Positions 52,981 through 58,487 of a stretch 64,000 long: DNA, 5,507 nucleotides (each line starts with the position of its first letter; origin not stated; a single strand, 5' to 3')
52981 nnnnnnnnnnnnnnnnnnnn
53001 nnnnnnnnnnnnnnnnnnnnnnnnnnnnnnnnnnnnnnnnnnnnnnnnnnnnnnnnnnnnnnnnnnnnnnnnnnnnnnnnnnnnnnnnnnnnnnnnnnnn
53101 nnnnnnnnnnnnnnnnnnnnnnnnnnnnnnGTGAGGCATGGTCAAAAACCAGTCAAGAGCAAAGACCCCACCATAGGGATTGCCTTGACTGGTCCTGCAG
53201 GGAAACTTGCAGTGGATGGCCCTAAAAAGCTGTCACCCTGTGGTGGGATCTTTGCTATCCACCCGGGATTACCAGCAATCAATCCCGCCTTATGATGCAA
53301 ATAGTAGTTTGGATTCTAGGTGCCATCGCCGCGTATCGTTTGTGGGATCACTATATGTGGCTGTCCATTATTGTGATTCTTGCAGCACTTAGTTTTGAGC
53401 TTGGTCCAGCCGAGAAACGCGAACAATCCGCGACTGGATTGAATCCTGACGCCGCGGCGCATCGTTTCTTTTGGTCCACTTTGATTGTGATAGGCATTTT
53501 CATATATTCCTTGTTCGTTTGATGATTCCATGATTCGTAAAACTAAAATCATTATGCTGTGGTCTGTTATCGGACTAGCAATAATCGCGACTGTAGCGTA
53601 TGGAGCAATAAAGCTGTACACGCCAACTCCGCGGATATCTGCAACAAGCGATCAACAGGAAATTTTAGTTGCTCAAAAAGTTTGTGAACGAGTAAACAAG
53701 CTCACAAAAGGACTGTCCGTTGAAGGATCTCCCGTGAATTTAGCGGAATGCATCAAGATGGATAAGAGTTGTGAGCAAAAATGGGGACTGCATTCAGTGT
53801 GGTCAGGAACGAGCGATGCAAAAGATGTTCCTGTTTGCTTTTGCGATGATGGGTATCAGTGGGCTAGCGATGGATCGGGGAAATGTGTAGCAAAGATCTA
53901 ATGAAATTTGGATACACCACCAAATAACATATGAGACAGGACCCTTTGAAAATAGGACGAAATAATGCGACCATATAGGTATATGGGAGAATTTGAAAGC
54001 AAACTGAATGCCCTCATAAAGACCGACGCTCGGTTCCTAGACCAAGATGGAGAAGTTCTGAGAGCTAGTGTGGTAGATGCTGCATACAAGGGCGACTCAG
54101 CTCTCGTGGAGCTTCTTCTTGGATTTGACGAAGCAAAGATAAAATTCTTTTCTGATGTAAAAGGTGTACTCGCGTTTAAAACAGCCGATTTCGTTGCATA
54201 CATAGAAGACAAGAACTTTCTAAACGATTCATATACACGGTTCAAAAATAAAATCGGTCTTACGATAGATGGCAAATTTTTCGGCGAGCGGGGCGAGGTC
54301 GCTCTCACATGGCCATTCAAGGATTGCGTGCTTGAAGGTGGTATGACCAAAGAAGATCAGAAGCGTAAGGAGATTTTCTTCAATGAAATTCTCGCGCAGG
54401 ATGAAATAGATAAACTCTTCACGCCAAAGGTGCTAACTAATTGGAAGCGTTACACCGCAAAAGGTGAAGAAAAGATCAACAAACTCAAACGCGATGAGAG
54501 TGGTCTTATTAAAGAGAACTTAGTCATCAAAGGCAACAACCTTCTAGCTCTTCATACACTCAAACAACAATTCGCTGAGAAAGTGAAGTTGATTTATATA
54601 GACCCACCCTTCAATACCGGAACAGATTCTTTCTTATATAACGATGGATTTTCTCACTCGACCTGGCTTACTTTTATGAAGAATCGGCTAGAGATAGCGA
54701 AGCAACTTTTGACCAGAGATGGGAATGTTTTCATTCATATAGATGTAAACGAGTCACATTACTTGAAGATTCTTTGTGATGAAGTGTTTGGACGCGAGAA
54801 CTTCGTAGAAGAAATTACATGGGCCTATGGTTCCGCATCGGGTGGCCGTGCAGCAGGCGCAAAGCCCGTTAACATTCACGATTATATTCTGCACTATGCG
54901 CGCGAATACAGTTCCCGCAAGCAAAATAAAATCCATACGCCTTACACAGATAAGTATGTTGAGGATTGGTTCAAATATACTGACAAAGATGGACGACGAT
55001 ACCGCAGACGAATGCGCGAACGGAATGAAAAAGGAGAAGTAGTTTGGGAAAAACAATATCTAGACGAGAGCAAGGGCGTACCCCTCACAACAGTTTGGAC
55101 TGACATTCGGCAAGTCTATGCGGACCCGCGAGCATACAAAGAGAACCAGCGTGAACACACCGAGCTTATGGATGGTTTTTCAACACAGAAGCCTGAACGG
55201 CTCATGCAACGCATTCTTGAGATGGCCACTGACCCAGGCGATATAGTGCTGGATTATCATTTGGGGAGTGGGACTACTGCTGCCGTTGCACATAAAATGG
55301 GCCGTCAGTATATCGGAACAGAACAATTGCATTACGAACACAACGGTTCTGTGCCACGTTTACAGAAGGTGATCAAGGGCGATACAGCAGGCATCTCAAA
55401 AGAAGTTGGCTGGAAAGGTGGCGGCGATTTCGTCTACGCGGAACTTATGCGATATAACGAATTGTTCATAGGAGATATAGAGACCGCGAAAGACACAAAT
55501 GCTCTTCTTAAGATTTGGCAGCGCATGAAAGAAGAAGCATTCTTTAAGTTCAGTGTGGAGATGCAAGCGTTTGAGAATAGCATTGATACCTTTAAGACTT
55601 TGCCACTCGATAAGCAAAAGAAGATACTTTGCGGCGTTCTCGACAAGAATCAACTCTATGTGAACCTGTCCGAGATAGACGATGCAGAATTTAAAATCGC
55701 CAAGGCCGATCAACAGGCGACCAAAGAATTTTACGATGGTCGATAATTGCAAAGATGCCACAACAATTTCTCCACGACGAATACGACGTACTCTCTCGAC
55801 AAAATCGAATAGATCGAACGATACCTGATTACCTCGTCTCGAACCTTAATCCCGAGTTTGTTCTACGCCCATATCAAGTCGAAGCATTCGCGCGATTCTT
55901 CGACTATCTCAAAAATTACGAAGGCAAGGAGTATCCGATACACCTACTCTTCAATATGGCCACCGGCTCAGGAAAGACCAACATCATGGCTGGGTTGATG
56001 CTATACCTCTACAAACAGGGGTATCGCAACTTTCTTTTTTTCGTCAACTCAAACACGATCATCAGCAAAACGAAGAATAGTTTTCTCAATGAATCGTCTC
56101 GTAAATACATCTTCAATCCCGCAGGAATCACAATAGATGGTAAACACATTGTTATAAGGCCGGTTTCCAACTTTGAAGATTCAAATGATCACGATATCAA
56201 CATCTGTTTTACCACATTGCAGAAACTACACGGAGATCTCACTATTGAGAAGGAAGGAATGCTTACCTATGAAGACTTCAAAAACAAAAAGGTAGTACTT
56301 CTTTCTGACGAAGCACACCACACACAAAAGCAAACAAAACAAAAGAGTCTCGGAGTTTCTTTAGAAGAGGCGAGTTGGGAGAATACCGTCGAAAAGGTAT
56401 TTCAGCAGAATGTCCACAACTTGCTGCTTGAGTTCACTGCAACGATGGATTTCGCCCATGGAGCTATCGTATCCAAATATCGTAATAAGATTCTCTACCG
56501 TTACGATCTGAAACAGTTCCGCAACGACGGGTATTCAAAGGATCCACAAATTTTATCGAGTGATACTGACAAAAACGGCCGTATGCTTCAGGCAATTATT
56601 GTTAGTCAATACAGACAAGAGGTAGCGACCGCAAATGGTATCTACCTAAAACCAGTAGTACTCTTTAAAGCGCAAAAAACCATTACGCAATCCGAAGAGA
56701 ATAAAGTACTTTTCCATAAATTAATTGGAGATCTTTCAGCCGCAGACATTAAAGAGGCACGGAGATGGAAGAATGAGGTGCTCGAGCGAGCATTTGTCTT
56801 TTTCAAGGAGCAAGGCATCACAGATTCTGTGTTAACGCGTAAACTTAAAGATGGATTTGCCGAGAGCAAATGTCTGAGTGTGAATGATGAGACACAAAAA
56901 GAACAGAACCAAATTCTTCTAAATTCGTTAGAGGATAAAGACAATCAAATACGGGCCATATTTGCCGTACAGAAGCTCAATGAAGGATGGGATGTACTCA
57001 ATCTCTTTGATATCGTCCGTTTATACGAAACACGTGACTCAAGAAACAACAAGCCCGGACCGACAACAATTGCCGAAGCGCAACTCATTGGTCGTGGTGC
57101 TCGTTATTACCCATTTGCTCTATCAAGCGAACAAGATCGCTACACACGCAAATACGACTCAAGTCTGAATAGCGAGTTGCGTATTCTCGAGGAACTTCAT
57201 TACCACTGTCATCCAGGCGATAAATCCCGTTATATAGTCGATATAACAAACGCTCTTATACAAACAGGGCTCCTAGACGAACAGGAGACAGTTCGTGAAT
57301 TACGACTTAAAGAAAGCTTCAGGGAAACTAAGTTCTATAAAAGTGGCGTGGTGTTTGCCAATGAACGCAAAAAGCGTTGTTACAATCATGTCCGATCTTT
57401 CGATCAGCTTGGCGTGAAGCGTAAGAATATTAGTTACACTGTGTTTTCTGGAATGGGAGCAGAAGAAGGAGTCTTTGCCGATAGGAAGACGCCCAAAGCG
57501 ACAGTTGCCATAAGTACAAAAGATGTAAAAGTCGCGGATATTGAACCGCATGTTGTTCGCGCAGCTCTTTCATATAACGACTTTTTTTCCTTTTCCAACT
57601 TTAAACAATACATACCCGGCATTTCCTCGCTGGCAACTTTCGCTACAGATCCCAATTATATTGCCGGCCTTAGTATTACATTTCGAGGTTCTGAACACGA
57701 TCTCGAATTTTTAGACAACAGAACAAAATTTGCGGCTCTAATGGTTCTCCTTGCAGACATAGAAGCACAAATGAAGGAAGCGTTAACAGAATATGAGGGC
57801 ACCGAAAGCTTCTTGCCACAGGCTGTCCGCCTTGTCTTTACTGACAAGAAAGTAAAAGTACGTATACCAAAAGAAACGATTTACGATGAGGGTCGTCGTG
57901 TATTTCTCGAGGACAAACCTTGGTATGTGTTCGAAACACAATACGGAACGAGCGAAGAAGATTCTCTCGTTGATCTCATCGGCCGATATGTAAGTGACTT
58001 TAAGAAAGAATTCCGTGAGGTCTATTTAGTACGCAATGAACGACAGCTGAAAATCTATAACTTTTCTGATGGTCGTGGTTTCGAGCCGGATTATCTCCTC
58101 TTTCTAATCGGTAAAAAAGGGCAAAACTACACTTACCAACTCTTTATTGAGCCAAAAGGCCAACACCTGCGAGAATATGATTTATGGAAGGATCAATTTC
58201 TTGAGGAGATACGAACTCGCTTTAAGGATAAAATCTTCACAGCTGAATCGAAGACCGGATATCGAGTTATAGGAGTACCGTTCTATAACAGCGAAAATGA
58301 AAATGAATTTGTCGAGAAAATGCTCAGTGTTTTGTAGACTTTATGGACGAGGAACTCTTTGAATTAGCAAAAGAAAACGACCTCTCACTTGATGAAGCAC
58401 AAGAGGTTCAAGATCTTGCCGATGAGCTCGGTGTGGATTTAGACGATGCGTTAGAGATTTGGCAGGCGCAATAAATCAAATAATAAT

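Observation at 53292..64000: AT-rich defence/replication island: Type III R-M + acidic micro-ORF + ArdC-like + PrimPol-helicase, ending in a 23-bp inverted repeat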

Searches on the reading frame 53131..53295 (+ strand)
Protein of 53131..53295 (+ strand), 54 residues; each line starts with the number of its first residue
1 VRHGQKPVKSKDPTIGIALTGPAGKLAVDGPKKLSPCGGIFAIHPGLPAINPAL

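Call 6: search_protein_families(library=pfam, proteins=[window:53131-53295:+], max_evalue=0.01)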
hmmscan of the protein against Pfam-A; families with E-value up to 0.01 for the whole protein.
window:53131-53295:+ (54 aa): 0 families

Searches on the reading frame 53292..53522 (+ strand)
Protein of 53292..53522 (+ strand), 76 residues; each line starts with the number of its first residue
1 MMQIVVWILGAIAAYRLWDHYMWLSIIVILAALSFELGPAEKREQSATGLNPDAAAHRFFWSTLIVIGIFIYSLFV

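Call 5: search_protein_families(library=pfam, proteins=[window:53292-53522:+], max_evalue=0.01)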
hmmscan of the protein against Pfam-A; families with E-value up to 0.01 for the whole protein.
window:53292-53522:+ (76 aa): 1 family
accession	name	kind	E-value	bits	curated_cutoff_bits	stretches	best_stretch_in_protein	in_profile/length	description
PF13515.12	FUSC_2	-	0.0057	17.2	25.6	1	4-72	65-123/126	Fusaric acid resistance protein-like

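Call 12: search_protein_families(library=phrogs, proteins=[window:53292-53522:+], max_evalue=0.01)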
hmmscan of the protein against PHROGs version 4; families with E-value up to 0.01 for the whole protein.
window:53292-53522:+ (76 aa): 0 families

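Call 13: search_protein_families(library=ncbifam, proteins=[window:53292-53522:+], max_evalue=0.01)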
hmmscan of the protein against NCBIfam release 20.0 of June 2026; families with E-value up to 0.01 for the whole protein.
window:53292-53522:+ (76 aa): 0 families

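Call 109: search_protein_families(library=padloc, proteins=[window:53292-53522:+], max_evalue=0.001)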
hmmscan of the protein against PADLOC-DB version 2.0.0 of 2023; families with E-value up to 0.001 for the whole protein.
window:53292-53522:+ (76 aa): 0 families

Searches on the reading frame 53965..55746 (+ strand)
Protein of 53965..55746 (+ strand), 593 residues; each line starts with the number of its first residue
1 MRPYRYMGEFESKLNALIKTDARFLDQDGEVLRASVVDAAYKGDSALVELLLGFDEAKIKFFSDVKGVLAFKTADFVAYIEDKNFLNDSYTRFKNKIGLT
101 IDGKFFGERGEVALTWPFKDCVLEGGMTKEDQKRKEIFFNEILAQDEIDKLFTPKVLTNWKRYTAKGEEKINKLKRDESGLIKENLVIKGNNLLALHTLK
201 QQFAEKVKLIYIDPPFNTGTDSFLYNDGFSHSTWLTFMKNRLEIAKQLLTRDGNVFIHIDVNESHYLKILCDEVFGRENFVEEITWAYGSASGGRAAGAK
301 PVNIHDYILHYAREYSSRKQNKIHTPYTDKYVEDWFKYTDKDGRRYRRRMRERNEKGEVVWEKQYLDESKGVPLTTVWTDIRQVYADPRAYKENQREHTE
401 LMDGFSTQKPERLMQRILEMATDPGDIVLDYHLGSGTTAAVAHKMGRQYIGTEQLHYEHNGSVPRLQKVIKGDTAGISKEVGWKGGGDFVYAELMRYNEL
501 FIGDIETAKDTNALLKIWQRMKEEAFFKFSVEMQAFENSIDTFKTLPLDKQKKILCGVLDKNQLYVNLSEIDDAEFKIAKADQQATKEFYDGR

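Call 5: search_protein_families(library=pfam, proteins=[window:53965-55746:+], max_evalue=0.01)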
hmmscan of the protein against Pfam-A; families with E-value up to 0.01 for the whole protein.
window:53965-55746:+ (593 aa): 2 families
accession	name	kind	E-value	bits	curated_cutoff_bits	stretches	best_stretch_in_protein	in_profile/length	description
PF01555.25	N6_N4_Mtase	-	3.3e-48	165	26.7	1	207-456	1-213/221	DNA methylase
PF12564.13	TypeIII_RM_meth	-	1.1e-18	67.8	25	1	44-99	1-56/56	Type III restriction/modification enzyme methylation subunit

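Call 13: search_protein_families(library=ncbifam, proteins=[window:53965-55746:+], max_evalue=0.01)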
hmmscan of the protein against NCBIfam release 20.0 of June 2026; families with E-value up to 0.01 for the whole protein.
window:53965-55746:+ (593 aa): 3 families
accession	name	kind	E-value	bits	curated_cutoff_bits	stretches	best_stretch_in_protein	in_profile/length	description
NF008572.0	PRK11524.1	equivalog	9.1e-22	77.5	292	2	404-454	194-244/294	adenine-specific DNA-methyltransferase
NF050803.1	DnaMtaseCcrMCaul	equivalog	1.8e-17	63.3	830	1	404-483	185-264/350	adenine-specific DNA-methyltransferase CcrM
NF010253.0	PRK13699.1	subfamily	1.1e-09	38.3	244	1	406-474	145-213/226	DNA methyltransferase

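Call 109: search_protein_families(library=padloc, proteins=[window:53965-55746:+], max_evalue=0.001)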
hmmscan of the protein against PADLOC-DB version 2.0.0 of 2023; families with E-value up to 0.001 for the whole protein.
window:53965-55746:+ (593 aa): 52 families (the best 25 are shown)
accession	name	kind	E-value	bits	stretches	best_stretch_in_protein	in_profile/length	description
PDLC03635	MTase_III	-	1.5e-182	607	2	17-356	12-391/708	Type III methyltransferase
PDLC03636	MTase_III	-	2.8e-89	298.4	2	179-327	41-187/575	Type III methyltransferase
PDLC03644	MTase_III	-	1.2e-65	220.3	2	184-345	38-216/542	Type III methyltransferase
PDLC03638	MTase_III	-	1.6e-60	203.4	2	140-319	340-516/816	Type III methyltransferase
PDLC03634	MTase_III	-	3.9e-55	185.9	3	230-356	169-294/621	Type III methyltransferase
PDLC03641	MTase_III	-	8e-50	168.1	3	230-344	180-294/657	Type III methyltransferase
PDLC03339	MTase_II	-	4.4e-41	139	1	185-479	4-284/399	Type II methyltransferase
PDLC03354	MTase_II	-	6.6e-41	138.7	2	177-347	53-239/425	Type II methyltransferase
PDLC03300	MTase_II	-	1e-40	137.7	3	225-316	79-165/302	Type II methyltransferase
PDLC03642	MTase_III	-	2.1e-31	107.2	1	184-347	82-247/528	Type III methyltransferase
PDLC03640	MTase_III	-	9.1e-31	104.9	3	182-227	41-86/654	Type III methyltransferase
PDLC03633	MTase_III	-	3.1e-29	100.1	3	404-471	291-358/616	Type III methyltransferase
PDLC03637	MTase_III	-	1.3e-28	98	2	184-314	121-264/513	Type III methyltransferase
PDLC03639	MTase_III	-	1.4e-24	84.4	2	183-314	86-222/639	Type III methyltransferase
PDLC03646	MTase_III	-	2.5e-24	83.2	1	185-295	472-583/1057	Type III methyltransferase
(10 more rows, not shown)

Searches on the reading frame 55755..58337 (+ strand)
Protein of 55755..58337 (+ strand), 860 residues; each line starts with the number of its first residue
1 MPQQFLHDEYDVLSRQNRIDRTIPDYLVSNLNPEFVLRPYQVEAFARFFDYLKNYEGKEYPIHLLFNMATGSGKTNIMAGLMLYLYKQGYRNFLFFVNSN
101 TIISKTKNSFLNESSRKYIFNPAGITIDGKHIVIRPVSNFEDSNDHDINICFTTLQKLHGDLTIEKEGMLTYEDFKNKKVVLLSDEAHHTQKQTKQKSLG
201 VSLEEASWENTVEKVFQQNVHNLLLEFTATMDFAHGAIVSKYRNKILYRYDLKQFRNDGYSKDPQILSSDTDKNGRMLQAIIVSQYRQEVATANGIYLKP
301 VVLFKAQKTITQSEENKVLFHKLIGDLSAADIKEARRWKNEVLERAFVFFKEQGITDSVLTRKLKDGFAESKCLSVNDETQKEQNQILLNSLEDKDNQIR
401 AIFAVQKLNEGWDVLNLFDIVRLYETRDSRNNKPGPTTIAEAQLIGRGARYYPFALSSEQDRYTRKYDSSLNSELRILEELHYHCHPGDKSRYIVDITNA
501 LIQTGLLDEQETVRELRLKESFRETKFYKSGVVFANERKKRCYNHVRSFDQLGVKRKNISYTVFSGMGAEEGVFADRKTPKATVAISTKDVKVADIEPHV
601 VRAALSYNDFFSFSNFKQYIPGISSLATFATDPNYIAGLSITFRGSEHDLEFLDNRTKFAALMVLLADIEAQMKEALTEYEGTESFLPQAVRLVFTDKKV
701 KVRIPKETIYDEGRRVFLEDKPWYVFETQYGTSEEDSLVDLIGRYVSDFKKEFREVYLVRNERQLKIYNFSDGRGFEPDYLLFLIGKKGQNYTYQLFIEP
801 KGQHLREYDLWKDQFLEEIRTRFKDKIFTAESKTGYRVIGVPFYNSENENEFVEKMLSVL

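Call 5: search_protein_families(library=pfam, proteins=[window:55755-58337:+], max_evalue=0.01)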
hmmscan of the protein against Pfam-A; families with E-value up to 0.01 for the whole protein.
window:55755-58337:+ (860 aa): 3 families
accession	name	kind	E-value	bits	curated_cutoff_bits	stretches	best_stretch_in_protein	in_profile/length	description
PF04851.21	ResIII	-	1e-29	104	22.5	1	35-232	2-163/164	Type III restriction enzyme, res subunit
PF18766.7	SWI2_SNF2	-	0.00021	21.4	26.7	1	70-206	27-146/221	SWI2/SNF2 ATPase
PF00270.35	DEAD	-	0.00037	20.7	26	1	64-232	17-161/167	DEAD/DEAH box helicase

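Call 13: search_protein_families(library=ncbifam, proteins=[window:55755-58337:+], max_evalue=0.01)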
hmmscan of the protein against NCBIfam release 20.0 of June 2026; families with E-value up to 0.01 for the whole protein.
window:55755-58337:+ (860 aa): 1 family
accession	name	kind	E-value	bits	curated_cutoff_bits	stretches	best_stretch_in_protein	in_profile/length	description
NF046055.1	restr_BPTD_3080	equivalog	4.4e-06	24.9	800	0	64-84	155-175/970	BPTD_3080 family restriction endonuclease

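Call 109: search_protein_families(library=padloc, proteins=[window:55755-58337:+], max_evalue=0.001)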
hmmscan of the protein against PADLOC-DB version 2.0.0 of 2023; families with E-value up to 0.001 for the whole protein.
window:55755-58337:+ (860 aa): 3 families
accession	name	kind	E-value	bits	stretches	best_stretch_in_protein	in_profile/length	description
PDLC03651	REase_III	-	2.3e-141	470.6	1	20-856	23-856/873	Type III restriction enzyme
PDLC03648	REase_III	-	5.8e-08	29.3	1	223-450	160-353/871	Type III restriction enzyme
PDLC04140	mad8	-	0.00088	16.9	0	63-231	29-150/314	mads_8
